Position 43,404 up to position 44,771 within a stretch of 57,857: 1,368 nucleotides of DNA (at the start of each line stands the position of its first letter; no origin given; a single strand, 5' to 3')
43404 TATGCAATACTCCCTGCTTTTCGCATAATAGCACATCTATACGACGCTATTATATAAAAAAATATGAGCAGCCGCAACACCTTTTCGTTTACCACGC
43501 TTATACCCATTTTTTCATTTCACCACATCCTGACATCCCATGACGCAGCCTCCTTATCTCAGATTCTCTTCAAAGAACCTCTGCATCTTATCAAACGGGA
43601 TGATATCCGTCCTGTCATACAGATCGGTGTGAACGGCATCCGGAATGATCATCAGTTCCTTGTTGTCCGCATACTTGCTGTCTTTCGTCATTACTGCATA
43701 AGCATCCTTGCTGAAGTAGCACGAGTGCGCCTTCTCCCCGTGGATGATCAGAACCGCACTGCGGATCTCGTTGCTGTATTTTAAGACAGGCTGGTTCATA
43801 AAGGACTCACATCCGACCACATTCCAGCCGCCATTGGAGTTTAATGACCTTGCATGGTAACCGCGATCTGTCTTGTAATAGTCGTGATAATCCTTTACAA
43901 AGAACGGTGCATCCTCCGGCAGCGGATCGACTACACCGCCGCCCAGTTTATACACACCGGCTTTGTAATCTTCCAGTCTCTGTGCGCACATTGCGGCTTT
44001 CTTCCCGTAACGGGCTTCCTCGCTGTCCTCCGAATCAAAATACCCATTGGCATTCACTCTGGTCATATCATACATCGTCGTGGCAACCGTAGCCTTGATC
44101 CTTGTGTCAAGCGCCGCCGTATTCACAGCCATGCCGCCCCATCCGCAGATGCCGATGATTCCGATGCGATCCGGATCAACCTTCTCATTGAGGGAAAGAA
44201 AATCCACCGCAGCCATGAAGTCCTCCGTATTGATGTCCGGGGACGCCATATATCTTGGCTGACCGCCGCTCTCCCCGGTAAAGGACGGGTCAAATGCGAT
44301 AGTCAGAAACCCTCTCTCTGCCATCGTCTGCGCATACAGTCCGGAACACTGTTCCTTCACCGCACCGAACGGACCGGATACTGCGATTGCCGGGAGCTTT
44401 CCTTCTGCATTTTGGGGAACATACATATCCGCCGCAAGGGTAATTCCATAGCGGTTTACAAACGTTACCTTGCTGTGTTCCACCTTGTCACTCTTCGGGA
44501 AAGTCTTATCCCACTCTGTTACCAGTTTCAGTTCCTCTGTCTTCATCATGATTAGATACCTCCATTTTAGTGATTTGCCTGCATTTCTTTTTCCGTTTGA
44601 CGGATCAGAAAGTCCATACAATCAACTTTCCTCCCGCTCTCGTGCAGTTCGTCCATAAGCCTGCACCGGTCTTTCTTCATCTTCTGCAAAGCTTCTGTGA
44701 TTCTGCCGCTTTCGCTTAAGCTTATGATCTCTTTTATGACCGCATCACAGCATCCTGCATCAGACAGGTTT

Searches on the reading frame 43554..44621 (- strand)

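Call 65: search_protein_families(library=pfam, proteins=[window:43554-44621:-], max_evalue=1e-8)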
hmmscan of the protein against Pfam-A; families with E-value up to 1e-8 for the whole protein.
window:43554-44621:- (355 aa): 1 family
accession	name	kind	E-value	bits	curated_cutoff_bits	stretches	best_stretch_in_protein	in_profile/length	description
PF02129.25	Peptidase_S15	-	3.2e-11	43.9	23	1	59-210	2-159/262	X-Pro dipeptidyl-peptidase (S15 family)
